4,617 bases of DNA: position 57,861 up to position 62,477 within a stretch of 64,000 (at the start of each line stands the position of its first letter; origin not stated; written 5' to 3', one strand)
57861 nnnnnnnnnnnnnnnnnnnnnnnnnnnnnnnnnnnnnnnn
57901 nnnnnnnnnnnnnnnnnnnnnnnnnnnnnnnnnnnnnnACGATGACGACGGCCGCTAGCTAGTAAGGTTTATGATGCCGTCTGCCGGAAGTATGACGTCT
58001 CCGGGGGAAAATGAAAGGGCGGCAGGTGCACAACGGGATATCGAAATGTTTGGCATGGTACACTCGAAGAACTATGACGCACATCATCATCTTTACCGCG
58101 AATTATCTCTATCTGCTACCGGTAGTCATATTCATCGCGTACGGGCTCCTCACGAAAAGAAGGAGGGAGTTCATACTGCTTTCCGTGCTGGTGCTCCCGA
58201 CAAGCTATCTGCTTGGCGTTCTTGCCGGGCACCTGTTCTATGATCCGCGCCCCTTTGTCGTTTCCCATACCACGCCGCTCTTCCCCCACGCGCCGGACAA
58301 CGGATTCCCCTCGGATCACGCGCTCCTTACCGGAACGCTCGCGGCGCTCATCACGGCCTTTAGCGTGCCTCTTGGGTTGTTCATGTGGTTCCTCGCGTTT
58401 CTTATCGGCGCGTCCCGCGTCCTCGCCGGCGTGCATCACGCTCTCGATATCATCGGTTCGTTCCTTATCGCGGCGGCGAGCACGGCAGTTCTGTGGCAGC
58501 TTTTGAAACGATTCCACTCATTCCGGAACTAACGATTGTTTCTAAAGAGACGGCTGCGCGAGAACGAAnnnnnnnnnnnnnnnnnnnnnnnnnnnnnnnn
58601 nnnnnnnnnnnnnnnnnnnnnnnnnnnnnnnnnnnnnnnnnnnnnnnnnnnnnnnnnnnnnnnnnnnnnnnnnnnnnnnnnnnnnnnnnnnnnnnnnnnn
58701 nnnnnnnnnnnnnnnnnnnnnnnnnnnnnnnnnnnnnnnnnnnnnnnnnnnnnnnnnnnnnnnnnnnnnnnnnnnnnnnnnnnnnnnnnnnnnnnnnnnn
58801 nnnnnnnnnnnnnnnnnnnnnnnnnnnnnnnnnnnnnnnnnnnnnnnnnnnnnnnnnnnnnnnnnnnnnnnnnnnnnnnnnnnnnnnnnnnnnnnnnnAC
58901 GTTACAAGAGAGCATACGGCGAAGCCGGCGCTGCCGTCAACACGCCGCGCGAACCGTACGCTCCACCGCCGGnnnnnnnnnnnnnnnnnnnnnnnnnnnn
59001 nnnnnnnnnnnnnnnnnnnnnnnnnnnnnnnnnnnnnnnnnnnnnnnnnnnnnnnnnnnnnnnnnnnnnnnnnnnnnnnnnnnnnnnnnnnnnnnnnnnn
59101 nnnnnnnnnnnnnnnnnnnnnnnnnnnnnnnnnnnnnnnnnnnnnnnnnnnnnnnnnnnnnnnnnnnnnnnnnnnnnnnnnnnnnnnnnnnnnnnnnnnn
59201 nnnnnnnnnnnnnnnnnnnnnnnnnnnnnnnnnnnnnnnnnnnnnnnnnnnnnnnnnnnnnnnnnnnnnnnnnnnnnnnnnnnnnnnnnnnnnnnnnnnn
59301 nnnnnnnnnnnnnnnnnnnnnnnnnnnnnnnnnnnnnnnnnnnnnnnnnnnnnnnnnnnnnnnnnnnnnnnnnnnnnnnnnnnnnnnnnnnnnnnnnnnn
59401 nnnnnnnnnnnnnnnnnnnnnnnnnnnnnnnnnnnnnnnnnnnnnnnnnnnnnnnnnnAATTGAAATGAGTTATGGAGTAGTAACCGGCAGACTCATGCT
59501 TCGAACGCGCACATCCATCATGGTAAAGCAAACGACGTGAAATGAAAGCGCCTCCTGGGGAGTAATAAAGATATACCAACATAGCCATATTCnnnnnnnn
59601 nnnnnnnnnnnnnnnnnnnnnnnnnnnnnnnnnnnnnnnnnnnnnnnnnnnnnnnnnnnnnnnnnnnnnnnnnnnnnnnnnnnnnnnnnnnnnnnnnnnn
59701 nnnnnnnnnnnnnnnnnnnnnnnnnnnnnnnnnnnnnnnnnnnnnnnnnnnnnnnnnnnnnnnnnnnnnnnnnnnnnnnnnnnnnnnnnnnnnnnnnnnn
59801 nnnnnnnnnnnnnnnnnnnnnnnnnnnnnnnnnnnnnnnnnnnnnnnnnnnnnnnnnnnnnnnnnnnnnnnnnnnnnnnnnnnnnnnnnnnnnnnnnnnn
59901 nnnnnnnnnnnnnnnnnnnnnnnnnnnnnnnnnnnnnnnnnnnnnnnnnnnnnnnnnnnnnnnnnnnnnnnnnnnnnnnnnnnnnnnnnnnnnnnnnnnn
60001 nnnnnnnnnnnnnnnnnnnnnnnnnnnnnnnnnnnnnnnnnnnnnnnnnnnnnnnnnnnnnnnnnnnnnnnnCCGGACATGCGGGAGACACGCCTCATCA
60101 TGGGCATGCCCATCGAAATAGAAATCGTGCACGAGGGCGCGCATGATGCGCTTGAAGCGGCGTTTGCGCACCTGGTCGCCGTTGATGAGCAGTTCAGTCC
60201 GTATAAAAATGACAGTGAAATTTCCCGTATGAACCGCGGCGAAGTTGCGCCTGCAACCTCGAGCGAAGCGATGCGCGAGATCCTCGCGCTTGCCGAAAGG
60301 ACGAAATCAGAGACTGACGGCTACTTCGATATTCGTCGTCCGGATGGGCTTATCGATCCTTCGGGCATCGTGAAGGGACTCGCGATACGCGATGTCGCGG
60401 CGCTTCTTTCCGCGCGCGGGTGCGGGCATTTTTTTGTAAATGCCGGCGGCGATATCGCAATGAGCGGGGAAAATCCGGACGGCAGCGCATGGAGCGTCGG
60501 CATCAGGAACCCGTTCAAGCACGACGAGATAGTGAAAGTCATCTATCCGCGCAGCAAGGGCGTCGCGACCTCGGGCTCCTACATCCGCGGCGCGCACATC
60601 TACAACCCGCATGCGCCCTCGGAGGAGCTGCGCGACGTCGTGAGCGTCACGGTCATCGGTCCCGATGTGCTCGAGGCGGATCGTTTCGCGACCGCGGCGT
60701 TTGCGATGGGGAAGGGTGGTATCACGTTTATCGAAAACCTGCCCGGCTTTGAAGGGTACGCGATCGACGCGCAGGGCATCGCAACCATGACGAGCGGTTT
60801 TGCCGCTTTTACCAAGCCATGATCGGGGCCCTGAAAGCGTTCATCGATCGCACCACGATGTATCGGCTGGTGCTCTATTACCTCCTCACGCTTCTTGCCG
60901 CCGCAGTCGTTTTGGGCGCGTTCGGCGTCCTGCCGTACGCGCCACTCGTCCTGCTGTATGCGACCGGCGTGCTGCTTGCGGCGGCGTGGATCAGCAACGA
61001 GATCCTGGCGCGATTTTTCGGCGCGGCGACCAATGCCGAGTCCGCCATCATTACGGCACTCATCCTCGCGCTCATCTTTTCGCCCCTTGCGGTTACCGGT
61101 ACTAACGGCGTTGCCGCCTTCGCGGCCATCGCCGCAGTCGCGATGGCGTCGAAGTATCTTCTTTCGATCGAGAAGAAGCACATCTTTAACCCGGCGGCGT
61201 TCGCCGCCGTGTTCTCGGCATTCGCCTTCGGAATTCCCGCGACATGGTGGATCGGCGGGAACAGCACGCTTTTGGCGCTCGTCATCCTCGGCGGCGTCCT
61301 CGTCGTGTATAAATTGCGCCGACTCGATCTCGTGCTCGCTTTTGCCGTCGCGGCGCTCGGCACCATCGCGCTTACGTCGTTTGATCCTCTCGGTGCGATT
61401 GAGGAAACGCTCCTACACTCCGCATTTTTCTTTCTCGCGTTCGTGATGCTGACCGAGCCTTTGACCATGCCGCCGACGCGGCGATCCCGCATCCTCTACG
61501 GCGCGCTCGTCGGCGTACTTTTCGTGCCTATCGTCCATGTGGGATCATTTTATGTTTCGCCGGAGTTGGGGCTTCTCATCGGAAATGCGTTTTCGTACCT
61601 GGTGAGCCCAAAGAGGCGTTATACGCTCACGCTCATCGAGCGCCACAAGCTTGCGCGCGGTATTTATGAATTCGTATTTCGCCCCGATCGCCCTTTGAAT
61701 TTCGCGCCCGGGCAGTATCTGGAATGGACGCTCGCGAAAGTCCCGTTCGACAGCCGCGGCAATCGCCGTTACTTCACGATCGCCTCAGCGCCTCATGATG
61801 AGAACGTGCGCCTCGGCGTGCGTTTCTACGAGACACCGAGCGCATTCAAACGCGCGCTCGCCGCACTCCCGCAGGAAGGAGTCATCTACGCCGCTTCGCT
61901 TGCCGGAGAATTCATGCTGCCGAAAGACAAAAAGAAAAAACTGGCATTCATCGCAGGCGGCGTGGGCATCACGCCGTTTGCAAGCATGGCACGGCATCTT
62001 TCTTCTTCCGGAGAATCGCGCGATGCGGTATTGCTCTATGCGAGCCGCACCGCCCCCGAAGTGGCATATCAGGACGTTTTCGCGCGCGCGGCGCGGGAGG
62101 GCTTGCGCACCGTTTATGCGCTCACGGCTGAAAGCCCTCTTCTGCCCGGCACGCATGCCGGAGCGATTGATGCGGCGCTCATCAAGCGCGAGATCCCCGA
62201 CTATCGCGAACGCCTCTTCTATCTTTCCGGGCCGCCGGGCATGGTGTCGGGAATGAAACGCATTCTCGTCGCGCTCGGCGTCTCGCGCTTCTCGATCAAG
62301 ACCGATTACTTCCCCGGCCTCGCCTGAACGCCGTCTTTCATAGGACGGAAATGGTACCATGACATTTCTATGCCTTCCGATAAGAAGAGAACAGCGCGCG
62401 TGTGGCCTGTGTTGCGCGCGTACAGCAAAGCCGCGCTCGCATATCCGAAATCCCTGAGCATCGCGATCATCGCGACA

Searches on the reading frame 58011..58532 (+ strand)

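Call 44: search_protein_families(library=pfam, proteins=[window:58011-58532:+], max_evalue=0.0001)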
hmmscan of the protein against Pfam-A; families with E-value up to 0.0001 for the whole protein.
window:58011-58532:+ (173 aa): 1 family
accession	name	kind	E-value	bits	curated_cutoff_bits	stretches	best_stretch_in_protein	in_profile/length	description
PF01569.27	PAP2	-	4.2e-17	62.6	27.2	1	58-167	5-127/130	PAP2 superfamily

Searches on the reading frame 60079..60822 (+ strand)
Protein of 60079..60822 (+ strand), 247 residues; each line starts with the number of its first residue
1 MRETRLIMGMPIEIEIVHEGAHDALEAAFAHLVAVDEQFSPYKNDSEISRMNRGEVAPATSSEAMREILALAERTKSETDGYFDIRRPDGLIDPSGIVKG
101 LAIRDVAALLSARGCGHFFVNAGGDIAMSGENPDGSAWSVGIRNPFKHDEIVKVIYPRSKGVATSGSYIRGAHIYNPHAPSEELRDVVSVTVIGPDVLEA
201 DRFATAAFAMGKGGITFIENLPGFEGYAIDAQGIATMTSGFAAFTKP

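Call 44: search_protein_families(library=pfam, proteins=[window:60079-60822:+], max_evalue=0.0001)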
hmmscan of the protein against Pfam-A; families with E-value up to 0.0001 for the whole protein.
window:60079-60822:+ (247 aa): 1 family
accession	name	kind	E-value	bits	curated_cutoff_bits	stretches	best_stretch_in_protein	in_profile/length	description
PF02424.20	ApbE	-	2.7e-42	145.6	25.6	2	91-224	125-262/266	ApbE family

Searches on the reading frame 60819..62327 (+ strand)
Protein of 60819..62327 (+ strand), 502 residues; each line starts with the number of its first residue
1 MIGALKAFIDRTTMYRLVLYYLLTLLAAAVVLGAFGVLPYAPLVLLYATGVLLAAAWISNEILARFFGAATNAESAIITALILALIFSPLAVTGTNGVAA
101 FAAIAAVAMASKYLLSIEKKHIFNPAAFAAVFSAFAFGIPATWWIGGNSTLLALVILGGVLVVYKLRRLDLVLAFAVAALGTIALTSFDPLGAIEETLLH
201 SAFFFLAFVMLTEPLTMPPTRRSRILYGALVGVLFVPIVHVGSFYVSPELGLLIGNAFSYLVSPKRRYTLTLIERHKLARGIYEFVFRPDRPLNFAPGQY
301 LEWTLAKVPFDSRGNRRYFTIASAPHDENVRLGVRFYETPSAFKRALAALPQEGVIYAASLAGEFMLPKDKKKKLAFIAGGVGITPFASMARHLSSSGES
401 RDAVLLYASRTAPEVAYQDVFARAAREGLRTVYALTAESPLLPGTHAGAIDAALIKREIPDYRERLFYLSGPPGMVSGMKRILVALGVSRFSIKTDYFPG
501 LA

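Call 44: search_protein_families(library=pfam, proteins=[window:60819-62327:+], max_evalue=0.0001)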
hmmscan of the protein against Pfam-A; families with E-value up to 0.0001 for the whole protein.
window:60819-62327:+ (502 aa): 2 families
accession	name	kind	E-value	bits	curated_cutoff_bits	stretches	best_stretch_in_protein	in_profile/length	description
PF00175.26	NAD_binding_1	-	1.4e-11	45.4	22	1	377-479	1-107/109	Oxidoreductase NAD-binding domain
PF03116.20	NQR2_RnfD_RnfE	-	6.1e-11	42.7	27.7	1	147-262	171-286/296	NQR2, RnfD, RnfE family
